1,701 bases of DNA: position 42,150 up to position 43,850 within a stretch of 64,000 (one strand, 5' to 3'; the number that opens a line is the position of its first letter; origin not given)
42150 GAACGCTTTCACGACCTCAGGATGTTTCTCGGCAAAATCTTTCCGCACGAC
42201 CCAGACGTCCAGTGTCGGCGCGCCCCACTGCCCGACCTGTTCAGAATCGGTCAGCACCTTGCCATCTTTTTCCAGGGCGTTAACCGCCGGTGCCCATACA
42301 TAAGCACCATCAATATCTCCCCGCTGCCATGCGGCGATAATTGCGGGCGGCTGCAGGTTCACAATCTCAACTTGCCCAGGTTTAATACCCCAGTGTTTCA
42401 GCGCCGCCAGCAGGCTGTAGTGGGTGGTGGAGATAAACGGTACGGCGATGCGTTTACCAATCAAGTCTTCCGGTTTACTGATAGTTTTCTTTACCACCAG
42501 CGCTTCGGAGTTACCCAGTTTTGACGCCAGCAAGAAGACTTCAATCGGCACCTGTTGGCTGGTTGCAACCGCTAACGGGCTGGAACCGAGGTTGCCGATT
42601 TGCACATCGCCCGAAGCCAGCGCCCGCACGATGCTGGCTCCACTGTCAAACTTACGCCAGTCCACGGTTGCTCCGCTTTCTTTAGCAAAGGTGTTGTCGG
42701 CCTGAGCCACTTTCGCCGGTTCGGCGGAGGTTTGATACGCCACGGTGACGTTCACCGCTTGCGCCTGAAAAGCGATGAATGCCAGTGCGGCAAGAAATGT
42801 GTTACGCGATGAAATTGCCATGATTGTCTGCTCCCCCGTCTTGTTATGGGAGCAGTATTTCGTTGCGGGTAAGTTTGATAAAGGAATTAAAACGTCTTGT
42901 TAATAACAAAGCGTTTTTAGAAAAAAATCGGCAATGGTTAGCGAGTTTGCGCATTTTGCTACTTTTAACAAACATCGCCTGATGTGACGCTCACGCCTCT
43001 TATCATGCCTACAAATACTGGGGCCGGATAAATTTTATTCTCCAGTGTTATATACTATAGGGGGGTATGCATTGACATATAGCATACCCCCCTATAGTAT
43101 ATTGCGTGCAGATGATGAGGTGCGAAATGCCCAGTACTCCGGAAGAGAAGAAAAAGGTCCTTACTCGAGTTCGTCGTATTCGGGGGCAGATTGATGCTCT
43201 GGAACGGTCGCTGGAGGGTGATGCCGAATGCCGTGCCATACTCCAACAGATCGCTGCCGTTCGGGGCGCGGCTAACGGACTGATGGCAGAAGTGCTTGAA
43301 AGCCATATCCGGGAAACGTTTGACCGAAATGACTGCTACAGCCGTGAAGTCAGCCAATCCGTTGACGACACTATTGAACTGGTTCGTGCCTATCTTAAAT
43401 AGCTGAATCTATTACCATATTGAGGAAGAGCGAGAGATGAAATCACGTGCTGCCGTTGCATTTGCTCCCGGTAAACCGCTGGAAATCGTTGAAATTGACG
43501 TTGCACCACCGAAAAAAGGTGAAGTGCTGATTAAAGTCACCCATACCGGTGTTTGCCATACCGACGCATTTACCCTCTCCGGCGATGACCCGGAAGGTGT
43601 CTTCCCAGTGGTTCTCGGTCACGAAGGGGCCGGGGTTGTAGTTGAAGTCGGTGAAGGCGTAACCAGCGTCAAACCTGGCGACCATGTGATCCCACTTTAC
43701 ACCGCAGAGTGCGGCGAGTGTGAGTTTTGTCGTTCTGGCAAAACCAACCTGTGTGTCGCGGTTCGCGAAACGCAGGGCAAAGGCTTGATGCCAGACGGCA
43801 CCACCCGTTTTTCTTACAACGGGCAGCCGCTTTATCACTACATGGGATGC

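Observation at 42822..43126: tauA and frmR are only about 300 bp apart: the yaiS-yaiP-IS2/yaiX-yaiO block found in K-12 is missing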

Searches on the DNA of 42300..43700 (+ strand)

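Call 3: search_dna_similar(query=window:42322-43626:+, collection=ecoli_genomes, mode=near, max_rows=40, rows=spread)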
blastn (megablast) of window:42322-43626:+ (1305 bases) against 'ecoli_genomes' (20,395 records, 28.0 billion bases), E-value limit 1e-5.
Records with a match: 5428; places in all: 10264; records where one place covers at least 80% of the query: 595.
Genomes with a match: 5423 of 5426; with a place that covers at least 80% of the query: 595. Places per genome that has any: lowest 1, median 2, highest 5. On chromosomes: 10255 places; on plasmids: 9.
Best place of each record, by identity: >=99% 1325; 95-99% 4081; 90-95% 18; 80-90% 4.
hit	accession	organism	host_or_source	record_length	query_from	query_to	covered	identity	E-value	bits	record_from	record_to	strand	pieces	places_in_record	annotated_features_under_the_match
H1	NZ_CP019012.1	Escherichia coli strain Ecol_AZ161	Homo sapiens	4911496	1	1305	100%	100.0%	0e+0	2427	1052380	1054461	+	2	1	IS1 family transposase | tauA: taurine ABC transporter substrate-binding protein | frmR: formaldehyde-responsive transcriptional repressor FrmR | frmA: S-(hydroxymethyl)glutathione dehydrogenase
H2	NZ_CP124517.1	Escherichia coli strain AVS0343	environmental: river near WWTP effluent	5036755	1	1305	100%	100.0%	0e+0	2410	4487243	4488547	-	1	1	tauA: taurine ABC transporter substrate-binding protein | frmR: formaldehyde-responsive transcriptional repressor FrmR | frmA: S-(hydroxymethyl)glutathione dehydrogenase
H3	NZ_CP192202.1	Escherichia coli strain DSM 111506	Rectal swab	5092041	1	1305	100%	100.0%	0e+0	2410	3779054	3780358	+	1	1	tauA: taurine ABC transporter substrate-binding protein | frmR: formaldehyde-responsive transcriptional repressor FrmR | frmA: S-(hydroxymethyl)glutathione dehydrogenase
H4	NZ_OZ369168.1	Escherichia coli strain BLSE177-2012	Homo sapiens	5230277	1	1305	100%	100.0%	0e+0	2410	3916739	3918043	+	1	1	tauA: taurine ABC transporter substrate-binding protein | frmR: formaldehyde-responsive transcriptional repressor FrmR | frmA: S-(hydroxymethyl)glutathione dehydrogenase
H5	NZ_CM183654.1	Escherichia coli strain GmM077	Homo sapiens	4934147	1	1305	100%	99.8%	0e+0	2399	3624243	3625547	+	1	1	tauA: taurine ABC transporter substrate-binding protein | frmR: formaldehyde-responsive transcriptional repressor FrmR | frmA: S-(hydroxymethyl)glutathione dehydrogenase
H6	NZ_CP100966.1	Escherichia coli strain ET350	Hoplobatrachus rugulosus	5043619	1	638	49%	96.1%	0e+0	1040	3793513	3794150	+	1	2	tauA: taurine ABC transporter substrate-binding protein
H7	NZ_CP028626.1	Escherichia coli strain 137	cattle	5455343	1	638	49%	95.8%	0e+0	1029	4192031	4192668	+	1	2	tauA: taurine ABC transporter substrate-binding protein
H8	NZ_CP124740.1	Escherichia coli O157:H7 str. EDL933 strain EDL933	Homo sapiens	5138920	1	638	49%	95.8%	0e+0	1029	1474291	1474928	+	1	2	tauA: taurine ABC transporter substrate-binding protein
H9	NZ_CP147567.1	Escherichia coli strain GN02100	Homo sapiens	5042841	703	1305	46%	99.7%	0e+0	1103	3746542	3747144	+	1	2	frmR: formaldehyde-responsive transcriptional repressor FrmR | frmA: S-(hydroxymethyl)glutathione dehydrogenase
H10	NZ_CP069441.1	Escherichia coli strain FDAARGOS_1261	Homo sapiens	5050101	703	1305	46%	99.5%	0e+0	1098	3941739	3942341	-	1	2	frmR: formaldehyde-responsive transcriptional repressor FrmR | frmA: S-(hydroxymethyl)glutathione dehydrogenase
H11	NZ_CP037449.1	Escherichia coli strain ATCC 25922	missing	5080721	703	1305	46%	99.3%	0e+0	1092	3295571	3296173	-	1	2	frmR: formaldehyde-responsive transcriptional repressor FrmR | frmA: S-(hydroxymethyl)glutathione dehydrogenase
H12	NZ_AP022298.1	Escherichia coli strain BEC1-S17-ESBL-09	-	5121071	703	1305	46%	99.0%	0e+0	1081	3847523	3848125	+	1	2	frmR: formaldehyde-responsive transcriptional repressor FrmR | frmA: S-(hydroxymethyl)glutathione dehydrogenase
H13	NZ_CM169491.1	Escherichia coli strain EC10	Homo sapiens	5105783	703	1305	46%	99.0%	0e+0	1081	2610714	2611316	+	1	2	frmR: formaldehyde-responsive transcriptional repressor FrmR | frmA: S-(hydroxymethyl)glutathione dehydrogenase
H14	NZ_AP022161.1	Escherichia coli strain WP5-S18-ESBL-08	-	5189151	703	1305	46%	98.8%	0e+0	1075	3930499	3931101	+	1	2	frmR: formaldehyde-responsive transcriptional repressor FrmR | frmA: S-(hydroxymethyl)glutathione dehydrogenase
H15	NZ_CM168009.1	Escherichia coli strain PEC403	Sus scrofa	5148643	703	1305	46%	98.8%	0e+0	1075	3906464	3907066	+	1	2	frmR: formaldehyde-responsive transcriptional repressor FrmR | frmA: S-(hydroxymethyl)glutathione dehydrogenase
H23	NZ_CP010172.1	Escherichia coli strain H8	not applicable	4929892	703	1305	46%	98.5%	0e+0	1064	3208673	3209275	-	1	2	frmR: formaldehyde-responsive transcriptional repressor FrmR | frmA: S-(hydroxymethyl)glutathione dehydrogenase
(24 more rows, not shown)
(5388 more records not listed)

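Call 6: get_annotated_region(hit=H8, flank=9000)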
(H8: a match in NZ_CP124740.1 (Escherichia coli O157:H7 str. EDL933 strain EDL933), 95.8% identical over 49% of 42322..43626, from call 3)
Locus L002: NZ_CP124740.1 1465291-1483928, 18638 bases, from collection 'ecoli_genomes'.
description: Escherichia coli O157:H7 str. EDL933 chromosome, complete genome
organism: Escherichia coli O157:H7 str. EDL933 strain EDL933 (NCBI taxid 155864)
replicon: chromosome; assembly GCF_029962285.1
host: Homo sapiens; source: feces; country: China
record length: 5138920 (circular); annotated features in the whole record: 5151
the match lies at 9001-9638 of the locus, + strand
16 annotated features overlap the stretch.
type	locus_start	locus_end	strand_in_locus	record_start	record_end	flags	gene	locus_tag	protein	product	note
CDS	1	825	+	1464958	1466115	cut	ampH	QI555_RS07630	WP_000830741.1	D-alanyl-D-alanine-carboxypeptidase/endopeptidase AmpH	-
CDS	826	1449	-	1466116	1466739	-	iprA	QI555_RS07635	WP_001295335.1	hydrogen peroxide resistance inhibitor IprA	-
CDS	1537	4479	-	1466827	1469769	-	ehaB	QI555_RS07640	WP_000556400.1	autotransporter adhesin EhaB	-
CDS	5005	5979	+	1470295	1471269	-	hemB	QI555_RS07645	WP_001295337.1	porphobilinogen synthase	-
CDS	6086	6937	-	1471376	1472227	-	tauD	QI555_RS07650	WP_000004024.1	taurine dioxygenase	-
CDS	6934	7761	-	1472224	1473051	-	tauC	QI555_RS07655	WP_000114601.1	taurine ABC transporter permease TauC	-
CDS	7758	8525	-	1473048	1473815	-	tauB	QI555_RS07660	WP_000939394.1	taurine ABC transporter ATP-binding subunit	-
CDS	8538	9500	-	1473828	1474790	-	tauA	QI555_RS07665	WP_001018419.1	taurine ABC transporter substrate-binding protein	-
CDS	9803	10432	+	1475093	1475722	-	-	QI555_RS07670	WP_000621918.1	response regulator transcription factor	-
CDS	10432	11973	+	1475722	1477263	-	-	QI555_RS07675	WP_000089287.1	MASE1 domain-containing sensor histidine kinase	-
CDS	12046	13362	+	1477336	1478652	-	uhpC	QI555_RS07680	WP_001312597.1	MFS transporter family glucose-6-phosphate receptor UhpC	-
CDS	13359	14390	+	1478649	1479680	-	-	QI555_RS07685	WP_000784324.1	ABC transporter substrate-binding protein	-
CDS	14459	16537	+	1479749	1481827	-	-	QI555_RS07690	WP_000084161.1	ABC transporter permease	-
CDS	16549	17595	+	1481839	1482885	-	fbpC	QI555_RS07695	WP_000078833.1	ferric ABC transporter ATP-binding protein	-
CDS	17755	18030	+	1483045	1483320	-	frmR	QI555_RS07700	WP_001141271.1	formaldehyde-responsive transcriptional repressor FrmR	-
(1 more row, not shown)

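Call 7: get_annotated_region(hit=H11, flank=9000)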
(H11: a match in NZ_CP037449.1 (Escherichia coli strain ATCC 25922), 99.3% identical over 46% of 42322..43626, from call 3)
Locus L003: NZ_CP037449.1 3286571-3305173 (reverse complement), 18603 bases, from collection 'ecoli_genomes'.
description: Escherichia coli strain ATCC 25922 chromosome, complete genome
organism: Escherichia coli strain ATCC 25922 (NCBI taxid 562)
replicon: chromosome; assembly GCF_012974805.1
host: -; source: missing; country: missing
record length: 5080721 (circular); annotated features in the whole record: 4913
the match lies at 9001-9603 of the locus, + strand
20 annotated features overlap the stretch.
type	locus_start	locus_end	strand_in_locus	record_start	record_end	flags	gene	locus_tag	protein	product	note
CDS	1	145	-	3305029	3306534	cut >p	-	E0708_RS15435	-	autotransporter outer membrane beta-barrel domain-containing protein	incomplete; partial in the middle of a contig; missing C-terminus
CDS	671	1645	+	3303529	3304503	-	hemB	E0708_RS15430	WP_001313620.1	porphobilinogen synthase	-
CDS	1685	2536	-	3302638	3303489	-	tauD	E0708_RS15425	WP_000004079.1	taurine dioxygenase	-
CDS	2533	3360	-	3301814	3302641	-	tauC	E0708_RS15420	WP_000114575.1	taurine ABC transporter permease TauC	-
CDS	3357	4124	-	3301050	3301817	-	tauB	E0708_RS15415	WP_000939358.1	taurine ABC transporter ATP-binding subunit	-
CDS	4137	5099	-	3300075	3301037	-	tauA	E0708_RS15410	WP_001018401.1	taurine ABC transporter substrate-binding protein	-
CDS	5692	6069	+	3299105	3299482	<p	-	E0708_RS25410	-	PIG-L deacetylase family protein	incomplete; partial in the middle of a contig; missing C-terminus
CDS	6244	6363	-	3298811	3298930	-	-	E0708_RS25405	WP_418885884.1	hypothetical protein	-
CDS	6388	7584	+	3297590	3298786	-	yaiP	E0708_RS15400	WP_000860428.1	glycosyltransferase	-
CDS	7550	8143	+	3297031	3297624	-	-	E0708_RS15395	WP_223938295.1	acetyltransferase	-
CDS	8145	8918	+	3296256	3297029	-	yaiO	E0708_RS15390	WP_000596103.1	YaiO family outer membrane beta-barrel protein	-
CDS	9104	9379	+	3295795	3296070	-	frmR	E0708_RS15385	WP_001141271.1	formaldehyde-responsive transcriptional repressor FrmR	-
CDS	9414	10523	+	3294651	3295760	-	frmA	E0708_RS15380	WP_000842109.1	S-(hydroxymethyl)glutathione dehydrogenase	-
CDS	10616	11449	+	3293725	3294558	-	fghA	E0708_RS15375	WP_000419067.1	S-formylglutathione hydrolase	-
CDS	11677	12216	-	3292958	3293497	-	yaiL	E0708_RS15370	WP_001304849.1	DUF2058 domain-containing protein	-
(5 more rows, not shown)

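Call 8: get_annotated_region(hit=H2, flank=6000)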
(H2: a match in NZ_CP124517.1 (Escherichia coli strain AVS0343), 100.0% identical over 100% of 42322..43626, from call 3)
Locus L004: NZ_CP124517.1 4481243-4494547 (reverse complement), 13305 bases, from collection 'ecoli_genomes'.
description: Escherichia coli strain AVS0343 chromosome, complete genome
organism: Escherichia coli strain AVS0343 (NCBI taxid 562)
replicon: chromosome; assembly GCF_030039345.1
host: -; source: environmental: river near WWTP effluent; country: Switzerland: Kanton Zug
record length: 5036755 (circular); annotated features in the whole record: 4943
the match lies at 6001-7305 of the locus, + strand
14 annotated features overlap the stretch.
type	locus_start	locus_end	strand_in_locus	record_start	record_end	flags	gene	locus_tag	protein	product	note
CDS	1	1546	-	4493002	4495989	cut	-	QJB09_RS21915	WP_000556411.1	autotransporter outer membrane beta-barrel domain-containing protein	-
CDS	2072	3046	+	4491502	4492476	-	hemB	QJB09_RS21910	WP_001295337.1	porphobilinogen synthase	-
CDS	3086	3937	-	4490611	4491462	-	tauD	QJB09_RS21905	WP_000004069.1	taurine dioxygenase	-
CDS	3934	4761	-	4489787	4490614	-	tauC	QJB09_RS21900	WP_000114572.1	taurine ABC transporter permease TauC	-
CDS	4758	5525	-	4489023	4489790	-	tauB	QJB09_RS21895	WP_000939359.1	taurine ABC transporter ATP-binding subunit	-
CDS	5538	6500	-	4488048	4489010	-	tauA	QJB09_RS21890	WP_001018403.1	taurine ABC transporter substrate-binding protein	-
CDS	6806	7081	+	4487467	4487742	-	frmR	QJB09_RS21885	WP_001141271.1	formaldehyde-responsive transcriptional repressor FrmR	-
CDS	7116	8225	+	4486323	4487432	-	frmA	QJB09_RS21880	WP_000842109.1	S-(hydroxymethyl)glutathione dehydrogenase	-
CDS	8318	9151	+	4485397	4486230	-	fghA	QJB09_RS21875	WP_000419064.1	S-formylglutathione hydrolase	-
CDS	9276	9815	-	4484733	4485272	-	yaiL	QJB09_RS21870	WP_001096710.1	DUF2058 domain-containing protein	-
CDS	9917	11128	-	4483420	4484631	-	mhpT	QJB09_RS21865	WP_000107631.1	3-(3-hydroxy-phenyl)propionate transporter MhpT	-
CDS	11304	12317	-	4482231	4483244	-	mhpE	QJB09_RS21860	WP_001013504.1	4-hydroxy-2-oxovalerate aldolase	-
CDS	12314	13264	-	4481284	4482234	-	mhpF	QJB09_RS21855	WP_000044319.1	acetaldehyde dehydrogenase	-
CDS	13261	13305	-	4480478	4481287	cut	mhpD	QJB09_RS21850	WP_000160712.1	2-keto-4-pentenoate hydratase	-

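Call 16: search_dna_similar(query=window:42945-43050:+, collection=ecoli_genomes, mode=near, max_rows=60, rows=spread)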
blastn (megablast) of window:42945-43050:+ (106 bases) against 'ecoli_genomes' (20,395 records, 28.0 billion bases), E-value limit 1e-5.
Records with a match: 594; places in all: 594; records where one place covers at least 80% of the query: 594.
Genomes with a match: 594 of 5426; with a place that covers at least 80% of the query: 594. Places per genome that has any: lowest 1, median 1, highest 1. On chromosomes: 594 places; on plasmids: 0.
Best place of each record, by identity: >=99% 571; 95-99% 19; 90-95% 3; 80-90% 1.
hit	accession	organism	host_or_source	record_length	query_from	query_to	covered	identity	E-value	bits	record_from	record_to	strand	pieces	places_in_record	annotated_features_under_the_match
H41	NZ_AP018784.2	Escherichia coli strain SK1144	-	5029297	1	106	100%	100.0%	1e-47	196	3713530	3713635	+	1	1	none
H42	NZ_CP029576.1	Escherichia coli strain DA33135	Homo sapiens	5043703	1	106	100%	100.0%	1e-47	196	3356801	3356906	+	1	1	none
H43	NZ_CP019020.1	Escherichia coli strain Ecol_244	Homo sapiens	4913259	1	106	100%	100.0%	1e-47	196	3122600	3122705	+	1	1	none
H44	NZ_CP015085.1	Escherichia coli O25b:H4 strain O25b:H4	Homo sapiens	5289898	1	106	100%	100.0%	1e-47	196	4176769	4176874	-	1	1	none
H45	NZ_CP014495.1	Escherichia coli strain SaT040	Homo sapiens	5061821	1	106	100%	100.0%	1e-47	196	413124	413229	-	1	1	none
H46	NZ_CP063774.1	Escherichia coli O25b:H4-ST131 strain ST131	wastewater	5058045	1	106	100%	100.0%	1e-47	196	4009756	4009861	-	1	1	none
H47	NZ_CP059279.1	Escherichia coli strain C7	water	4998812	1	106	100%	100.0%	1e-47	196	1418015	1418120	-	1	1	none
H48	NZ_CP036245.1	Escherichia coli strain S65EC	Homo sapiens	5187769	1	106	100%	100.0%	1e-47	196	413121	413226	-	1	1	none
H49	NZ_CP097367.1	Escherichia coli strain AGR6128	water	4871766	1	106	100%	100.0%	1e-47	196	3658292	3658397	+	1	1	none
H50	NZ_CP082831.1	Escherichia coli strain SCAID WND1-2021 (1/128)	Homo sapiens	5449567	1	106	100%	100.0%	1e-47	196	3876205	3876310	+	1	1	none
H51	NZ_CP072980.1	Escherichia coli strain 2547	Homo sapiens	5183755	1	106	100%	100.0%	1e-47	196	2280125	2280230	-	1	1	none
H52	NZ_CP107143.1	Escherichia coli strain S2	human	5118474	1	106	100%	100.0%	1e-47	196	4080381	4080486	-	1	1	none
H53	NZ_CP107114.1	Escherichia coli strain S14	human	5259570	1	106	100%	100.0%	1e-47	196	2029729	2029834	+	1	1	none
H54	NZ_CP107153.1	Escherichia coli strain R12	human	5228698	1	106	100%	100.0%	1e-47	196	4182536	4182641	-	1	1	none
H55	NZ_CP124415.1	Escherichia coli strain AVS0223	environmental: river near WWTP effluent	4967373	1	106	100%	100.0%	1e-47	196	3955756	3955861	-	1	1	none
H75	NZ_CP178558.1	Escherichia coli strain GCU-H1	Tursiops truncates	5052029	1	106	100%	100.0%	1e-47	196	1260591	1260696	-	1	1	none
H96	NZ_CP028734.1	Escherichia coli strain A42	Antechinus swainsonii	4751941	1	106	100%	99.1%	5e-46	191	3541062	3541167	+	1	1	none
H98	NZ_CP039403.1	Escherichia coli strain 382634_2f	Homo sapiens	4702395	1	106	100%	98.1%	3e-44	185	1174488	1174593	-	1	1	none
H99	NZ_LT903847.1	Escherichia coli O127:H6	Homo sapiens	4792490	1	106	100%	98.1%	3e-44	185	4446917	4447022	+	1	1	none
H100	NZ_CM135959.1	Escherichia coli strain NY1601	Chicken feces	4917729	4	106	97%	87.4%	6e-21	108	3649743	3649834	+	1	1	none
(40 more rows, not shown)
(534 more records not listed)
